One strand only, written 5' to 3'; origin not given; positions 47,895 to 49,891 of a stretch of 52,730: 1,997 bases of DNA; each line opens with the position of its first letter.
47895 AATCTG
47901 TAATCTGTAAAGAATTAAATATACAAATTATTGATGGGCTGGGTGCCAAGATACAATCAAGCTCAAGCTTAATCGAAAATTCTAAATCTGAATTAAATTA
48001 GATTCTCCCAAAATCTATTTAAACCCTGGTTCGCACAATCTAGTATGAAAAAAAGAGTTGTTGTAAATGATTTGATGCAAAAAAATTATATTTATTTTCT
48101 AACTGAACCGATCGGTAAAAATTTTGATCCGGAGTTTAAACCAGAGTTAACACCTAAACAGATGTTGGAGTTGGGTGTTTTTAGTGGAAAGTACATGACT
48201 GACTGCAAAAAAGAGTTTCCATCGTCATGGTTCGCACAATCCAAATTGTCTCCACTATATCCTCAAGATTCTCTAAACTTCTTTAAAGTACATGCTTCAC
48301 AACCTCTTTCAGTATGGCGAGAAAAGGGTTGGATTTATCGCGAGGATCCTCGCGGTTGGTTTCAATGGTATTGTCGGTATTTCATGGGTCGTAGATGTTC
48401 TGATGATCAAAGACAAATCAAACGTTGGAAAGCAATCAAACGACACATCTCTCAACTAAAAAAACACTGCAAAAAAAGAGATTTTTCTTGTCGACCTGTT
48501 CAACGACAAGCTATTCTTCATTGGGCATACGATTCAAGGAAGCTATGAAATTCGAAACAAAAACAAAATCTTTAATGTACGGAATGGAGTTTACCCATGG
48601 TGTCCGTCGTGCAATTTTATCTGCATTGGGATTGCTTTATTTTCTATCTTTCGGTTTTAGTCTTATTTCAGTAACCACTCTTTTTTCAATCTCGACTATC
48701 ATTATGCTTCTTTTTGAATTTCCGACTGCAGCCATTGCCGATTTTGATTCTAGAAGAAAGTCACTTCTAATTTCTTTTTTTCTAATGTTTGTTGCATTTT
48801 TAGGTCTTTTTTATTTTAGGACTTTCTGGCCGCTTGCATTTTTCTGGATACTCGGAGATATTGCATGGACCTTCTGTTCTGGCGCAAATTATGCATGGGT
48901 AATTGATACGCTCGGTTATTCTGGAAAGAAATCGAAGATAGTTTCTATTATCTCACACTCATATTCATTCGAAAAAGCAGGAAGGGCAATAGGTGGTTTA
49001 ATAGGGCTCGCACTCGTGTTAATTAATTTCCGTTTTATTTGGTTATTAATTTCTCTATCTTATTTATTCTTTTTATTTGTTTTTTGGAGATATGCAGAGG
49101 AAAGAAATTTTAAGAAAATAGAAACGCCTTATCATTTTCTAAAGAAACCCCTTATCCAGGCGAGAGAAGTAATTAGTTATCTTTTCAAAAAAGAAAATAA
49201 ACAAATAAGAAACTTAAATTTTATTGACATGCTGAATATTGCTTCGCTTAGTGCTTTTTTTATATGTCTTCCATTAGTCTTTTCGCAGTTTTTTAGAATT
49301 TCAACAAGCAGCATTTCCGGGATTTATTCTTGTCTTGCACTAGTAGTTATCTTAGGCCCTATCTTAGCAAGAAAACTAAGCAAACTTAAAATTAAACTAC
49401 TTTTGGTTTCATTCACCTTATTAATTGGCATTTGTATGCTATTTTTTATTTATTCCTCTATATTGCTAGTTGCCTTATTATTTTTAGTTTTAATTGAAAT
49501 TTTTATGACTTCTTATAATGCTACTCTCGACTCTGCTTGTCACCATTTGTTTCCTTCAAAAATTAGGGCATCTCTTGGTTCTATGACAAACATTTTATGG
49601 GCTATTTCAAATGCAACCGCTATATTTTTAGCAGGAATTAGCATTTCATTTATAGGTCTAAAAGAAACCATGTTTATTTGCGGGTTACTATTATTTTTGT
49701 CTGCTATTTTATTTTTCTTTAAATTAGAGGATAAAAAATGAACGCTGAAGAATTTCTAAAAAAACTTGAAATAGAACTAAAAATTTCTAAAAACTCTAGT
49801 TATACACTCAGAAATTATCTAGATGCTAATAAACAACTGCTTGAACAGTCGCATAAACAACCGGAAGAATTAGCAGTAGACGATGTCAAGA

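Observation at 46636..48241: Phase-locked 11-nt motif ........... and a duplicated 34-nt gene leader: possible recombination or regulatory sites of a cassette system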

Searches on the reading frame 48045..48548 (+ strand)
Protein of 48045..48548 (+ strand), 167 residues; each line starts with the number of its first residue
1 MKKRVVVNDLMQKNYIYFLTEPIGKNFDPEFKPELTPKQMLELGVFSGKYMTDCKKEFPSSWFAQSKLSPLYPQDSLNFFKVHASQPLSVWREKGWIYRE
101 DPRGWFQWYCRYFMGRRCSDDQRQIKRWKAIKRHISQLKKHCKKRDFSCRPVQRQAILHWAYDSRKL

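Call 8: search_protein_families(library=pfam, proteins=[window:48045-48548:+], max_evalue=0.01)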
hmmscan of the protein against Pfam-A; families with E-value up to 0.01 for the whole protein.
window:48045-48548:+ (167 aa): 0 families

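Call 10: find_encoding_contigs(protein=window:48045-48548:+, flank=10000, max_places=10)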
Protein window:48045-48548:+ (167 aa): no gene with exactly this product is on record in the collection.

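Call 18: search_protein_families(library=ncbifam, proteins=[window:48045-48548:+], max_evalue=0.1)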
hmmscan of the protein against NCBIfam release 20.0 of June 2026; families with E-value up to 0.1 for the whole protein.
window:48045-48548:+ (167 aa): 2 families
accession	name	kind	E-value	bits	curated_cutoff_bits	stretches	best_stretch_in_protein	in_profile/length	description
TIGR00001.1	rpmI_bact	equivalog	0.036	14.4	51.2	1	123-148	19-44/63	50S ribosomal protein L35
TIGR03337.1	phnR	equivalog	0.059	13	296.75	1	79-106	37-64/231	phosphonate utilization transcriptional regulator PhnR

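Call 19: search_protein_families(library=phrogs, proteins=[window:48045-48548:+], max_evalue=0.1)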
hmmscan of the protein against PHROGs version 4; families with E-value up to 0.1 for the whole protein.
window:48045-48548:+ (167 aa): 0 families

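Call 20: find_homologous_proteins(query=window:48045-48548:+, max_evalue=0.001)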
Query window:48045-48548:+ (167 aa): 8000 proteins with E <= 0.001 among 8000 candidates; the best 120 are listed.
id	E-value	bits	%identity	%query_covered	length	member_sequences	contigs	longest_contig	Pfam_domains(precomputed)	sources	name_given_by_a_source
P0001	2.9e-97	342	83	100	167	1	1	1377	-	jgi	jgi:hypothetical protein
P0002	2.4e-96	339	84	100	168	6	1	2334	-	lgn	-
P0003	1.0e-95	337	86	99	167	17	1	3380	-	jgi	-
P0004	1.1e-91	323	81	99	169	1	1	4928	-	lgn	-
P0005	3.0e-91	322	79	99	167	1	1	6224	-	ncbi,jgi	-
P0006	5.4e-91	321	80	100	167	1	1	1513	-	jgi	-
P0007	6.3e-91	321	80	100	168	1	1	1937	-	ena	-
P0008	1.2e-90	320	81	100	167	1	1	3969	-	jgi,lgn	-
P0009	1.2e-90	320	80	100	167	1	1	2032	-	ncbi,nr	ncbi:hypothetical protein KY325_02290 [Candidatus Woesearchaeota archaeon]|nr:hypothetical protein [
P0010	1.4e-90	320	80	100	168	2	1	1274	-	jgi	jgi:hypothetical protein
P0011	1.4e-88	313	78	100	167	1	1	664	-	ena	-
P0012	1.7e-88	313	78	99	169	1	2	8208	-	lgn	-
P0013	2.2e-88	313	76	100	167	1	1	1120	-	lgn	-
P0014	3.0e-88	312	77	99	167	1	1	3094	-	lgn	-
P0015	5.2e-88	312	79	99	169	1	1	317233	-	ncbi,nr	ncbi:Uncharacterised protein [uncultured archaeon]|nr:Uncharacterised protein [uncultured archaeon]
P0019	8.6e-88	311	78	100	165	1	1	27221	-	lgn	-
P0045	4.5e-86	305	77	97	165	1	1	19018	-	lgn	-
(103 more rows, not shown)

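Call 21: find_related_loci(query=window:48045-48548:+, collection=genome_contigs, flank=4000)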
Query window:48045-48548:+ (167 aa) in genome_contigs; peptide patterns used: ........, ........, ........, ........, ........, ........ (x = any residue, [..] = any of these).
564 stretches matched a pattern; 486 encode a relative of the query (tblastn E <= 1e-3); the best 80 are kept; 80 distinct loci.
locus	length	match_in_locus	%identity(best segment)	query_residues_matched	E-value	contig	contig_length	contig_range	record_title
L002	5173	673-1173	94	1-167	2e-108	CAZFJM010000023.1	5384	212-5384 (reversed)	MAG TPA_asm: Candidatus Woesearchaeota archaeon isolate SRP272421_co1_46 genome assembly, contig: NODE_58128_length_5384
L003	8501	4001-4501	95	1-167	5e-108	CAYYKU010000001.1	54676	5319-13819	MAG TPA_asm: Candidatus Woesearchaeota archaeon isolate SRP178699_co1_25 genome assembly, contig: NODE_505_length_54676_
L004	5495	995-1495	93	1-167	1e-105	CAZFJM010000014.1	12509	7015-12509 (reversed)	MAG TPA_asm: Candidatus Woesearchaeota archaeon isolate SRP272421_co1_46 genome assembly, contig: NODE_16116_length_1250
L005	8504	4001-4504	89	1-167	7e-101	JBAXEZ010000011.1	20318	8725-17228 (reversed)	MAG: archaeon isolate ELA258 MAG258_11, whole genome shotgun sequence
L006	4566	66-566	77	1-167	3e-90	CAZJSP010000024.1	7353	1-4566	MAG TPA_asm: uncultured Candidatus Saccharibacteria bacterium isolate SRP141376_co2_101 genome assembly, contig: NODE_17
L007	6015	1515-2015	77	1-167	1e-88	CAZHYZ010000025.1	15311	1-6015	MAG TPA_asm: uncultured Methanosarcinales archaeon isolate SRP141376_co3_443 genome assembly, contig: NODE_10597_length_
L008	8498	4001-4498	79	3-167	1e-88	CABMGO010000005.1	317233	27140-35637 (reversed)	uncultured archaeon isolate LFW-170_1 genome assembly, contig: LFW1701_5, whole genome shotgun sequence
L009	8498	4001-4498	75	2-167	6e-88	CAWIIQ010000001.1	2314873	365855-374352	MAG: Candidatus Krumholzibacteria bacterium isolate MFD03804.bin.1.34 genome assembly, contig: contig_15583, whole genom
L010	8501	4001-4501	74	1-167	2e-87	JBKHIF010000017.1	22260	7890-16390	MAG: Candidatus Woesearchaeota archaeon isolate D1M13_26 NODE_575_length_22260_cov_5.811394, whole genome shotgun sequen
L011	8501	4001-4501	75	1-167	3e-87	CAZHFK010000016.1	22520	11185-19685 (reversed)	MAG TPA_asm: uncultured Gammaproteobacteria bacterium isolate SRP141376_co1_395 genome assembly, contig: NODE_4985_lengt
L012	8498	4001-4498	73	2-167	1e-86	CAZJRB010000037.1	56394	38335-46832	MAG TPA_asm: uncultured Planctomycetaceae bacterium isolate binchicken_co334_128 genome assembly, contig: NODE_799_lengt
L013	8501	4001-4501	75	1-167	3e-85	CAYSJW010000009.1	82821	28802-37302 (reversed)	MAG TPA_asm: uncultured Gammaproteobacteria bacterium isolate SRP231805_co4_34 genome assembly, contig: k141_195038, who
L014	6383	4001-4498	69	2-167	8e-85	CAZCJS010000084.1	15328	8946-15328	MAG TPA_asm: uncultured Armatimonadia bacterium isolate binchicken_co334_104 genome assembly, contig: NODE_6748_length_1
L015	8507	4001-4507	76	1-167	2e-84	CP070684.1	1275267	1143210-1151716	MAG: Candidatus Omnitrophota bacterium isolate bin66 chromosome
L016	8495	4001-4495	75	1-165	3e-84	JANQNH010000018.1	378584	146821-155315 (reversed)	MAG: Candidatus Nanoarchaeia archaeon isolate PL23a_bin.24 k99_6263341, whole genome shotgun sequence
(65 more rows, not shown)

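Call 52: search_solved_structures(query=window:48045-48548:+, max_evalue=1)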
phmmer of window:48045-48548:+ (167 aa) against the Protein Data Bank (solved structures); distinct sequences matched with E-value up to 1: 0.

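Call 63: predict_structure(alignment_id=A3)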
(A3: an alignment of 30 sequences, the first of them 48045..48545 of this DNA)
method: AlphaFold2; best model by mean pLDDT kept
length: 167 residues; sequences in the alignment: 30
mean_pLDDT: 73.2   pTM: 0.68
mean pLDDT of the five models: 73.2, 70.3, 68.3, 67.8, 56.7
residues with pLDDT >= 90: 1; 70-90: 105; 50-70: 55; < 50: 6
segments of 3 or more residues with pLDDT < 50: 164-167
pLDDT, mean of each block of 10 residues (from residue 1): 74 76 88 83 70 72 80 69 55 56 70 85 83 82 79 70 46
secondary structure, 60 per line:
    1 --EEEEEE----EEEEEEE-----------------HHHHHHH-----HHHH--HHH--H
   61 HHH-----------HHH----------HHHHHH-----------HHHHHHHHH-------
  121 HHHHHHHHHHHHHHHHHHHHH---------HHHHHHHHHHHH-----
elements in order: E3-8 E13-19 H37-43 H49-52 H60-63 H88-93 H105-113 H121-141 H151-162

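Call 66: fold_search(model_id=the predicted structure, library=pdb)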
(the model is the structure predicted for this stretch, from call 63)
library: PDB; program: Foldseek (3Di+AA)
matches with E <= 10: 2; with E <= 0.001: 0
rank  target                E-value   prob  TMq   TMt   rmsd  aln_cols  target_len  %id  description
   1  8bj6_C                7.4e+00  0.01  0.11  0.07  12.3        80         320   16  Crystal structure of YopR (released 2023-11-15)
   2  8bpz                  9.9e+00  0.01  0.11  0.07  12.2        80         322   16  Crystal structure of YopR (released 2023-11-29)

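Call 67: find_encoding_contigs(protein=P0019, flank=6000, max_places=3)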
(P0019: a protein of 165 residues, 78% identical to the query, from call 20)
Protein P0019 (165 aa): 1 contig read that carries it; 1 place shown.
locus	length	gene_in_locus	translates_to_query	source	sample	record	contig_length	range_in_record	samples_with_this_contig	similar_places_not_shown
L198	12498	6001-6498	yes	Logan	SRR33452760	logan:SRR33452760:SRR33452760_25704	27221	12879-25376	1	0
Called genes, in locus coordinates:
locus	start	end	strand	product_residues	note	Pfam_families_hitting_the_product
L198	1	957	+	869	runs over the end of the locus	PF04313:HSDR_N (weak), PF13588:HSDR_N_2 (faint), PF02384:N6_Mtase, PF01170:UPF0020 (faint), PF20473:MmeI_Mtase, PF07669:Eco57I, PF12950:TaqI_C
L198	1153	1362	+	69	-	-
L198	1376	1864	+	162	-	-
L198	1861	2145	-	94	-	-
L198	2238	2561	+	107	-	-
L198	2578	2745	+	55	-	-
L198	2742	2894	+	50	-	-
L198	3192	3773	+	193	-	-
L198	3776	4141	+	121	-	-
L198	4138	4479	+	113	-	-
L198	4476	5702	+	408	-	PF06508:QueC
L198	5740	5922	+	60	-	-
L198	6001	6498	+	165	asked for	-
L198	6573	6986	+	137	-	PF23477:zf_Tbcl_2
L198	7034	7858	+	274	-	PF01145:Band_7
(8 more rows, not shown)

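Call 68: find_encoding_contigs(protein=P0045, flank=6000, max_places=3)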
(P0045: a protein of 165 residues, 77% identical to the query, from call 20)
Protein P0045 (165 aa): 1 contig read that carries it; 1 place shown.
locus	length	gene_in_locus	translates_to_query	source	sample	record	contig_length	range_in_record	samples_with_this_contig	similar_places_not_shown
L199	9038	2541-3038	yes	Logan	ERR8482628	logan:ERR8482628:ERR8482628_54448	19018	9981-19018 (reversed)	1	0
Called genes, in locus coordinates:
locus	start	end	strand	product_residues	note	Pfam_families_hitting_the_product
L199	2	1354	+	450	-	?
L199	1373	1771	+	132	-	PF09945:DUF2177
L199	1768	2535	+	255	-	PF06966:DUF1295, PF02544:Steroid_dh, PF04191:PEMT (weak)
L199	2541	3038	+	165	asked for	-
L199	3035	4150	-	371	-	PF02463:SMC_N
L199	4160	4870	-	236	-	PF00696:AA_kinase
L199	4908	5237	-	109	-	PF18895:T4SS_pilin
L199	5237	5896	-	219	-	-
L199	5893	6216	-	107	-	-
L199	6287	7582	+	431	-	-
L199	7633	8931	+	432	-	-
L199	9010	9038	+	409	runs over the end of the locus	PF26571:VldE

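Call 69: find_encoding_contigs(protein=P0012, flank=6000, max_places=3)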
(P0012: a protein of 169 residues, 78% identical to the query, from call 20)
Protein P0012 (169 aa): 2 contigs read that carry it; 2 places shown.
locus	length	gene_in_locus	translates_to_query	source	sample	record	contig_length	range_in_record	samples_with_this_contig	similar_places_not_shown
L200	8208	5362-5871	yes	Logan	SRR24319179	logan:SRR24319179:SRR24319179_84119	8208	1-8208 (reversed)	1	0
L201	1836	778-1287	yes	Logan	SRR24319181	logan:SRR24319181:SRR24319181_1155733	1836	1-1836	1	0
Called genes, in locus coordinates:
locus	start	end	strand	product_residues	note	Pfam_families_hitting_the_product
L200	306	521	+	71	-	-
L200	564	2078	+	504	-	PF00587:tRNA-synt_2b, PF03129:HGTP_anticodon, PF09180:ProRS-C_1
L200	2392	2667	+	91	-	-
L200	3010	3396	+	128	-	-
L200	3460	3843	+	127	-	PF13473:Cupredoxin_1 (weak), PF00127:Copper-bind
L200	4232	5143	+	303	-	PF02525:Flavodoxin_2, PF03358:FMN_red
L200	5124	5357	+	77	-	PF10967:DUF2769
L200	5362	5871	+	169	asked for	-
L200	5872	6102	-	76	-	-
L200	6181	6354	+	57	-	-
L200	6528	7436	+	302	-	-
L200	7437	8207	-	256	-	?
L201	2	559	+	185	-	?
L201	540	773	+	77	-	PF10967:DUF2769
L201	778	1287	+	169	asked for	-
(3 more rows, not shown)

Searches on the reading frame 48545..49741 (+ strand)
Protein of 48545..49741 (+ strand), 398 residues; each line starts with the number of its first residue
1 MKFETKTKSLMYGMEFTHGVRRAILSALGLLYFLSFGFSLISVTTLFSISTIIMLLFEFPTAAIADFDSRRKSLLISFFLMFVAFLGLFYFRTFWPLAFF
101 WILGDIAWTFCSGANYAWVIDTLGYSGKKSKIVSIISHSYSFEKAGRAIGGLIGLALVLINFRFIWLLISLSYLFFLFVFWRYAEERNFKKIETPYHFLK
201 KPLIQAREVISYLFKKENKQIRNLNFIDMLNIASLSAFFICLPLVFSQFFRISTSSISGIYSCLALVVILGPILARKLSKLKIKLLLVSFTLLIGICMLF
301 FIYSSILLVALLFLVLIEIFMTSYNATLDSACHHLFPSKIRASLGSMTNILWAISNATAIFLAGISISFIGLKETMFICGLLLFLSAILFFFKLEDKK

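Call 8: search_protein_families(library=pfam, proteins=[window:48545-49741:+], max_evalue=0.01)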
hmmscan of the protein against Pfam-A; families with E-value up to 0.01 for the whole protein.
window:48545-49741:+ (398 aa): 2 families
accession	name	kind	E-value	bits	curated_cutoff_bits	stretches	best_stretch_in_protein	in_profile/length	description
PF07690.21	MFS_1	-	9.7e-22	77.8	33.4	1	21-358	12-345/347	Major Facilitator Superfamily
PF05977.19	MFS_3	-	1e-05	24.7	27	1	46-392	50-393/524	Transmembrane secretion effector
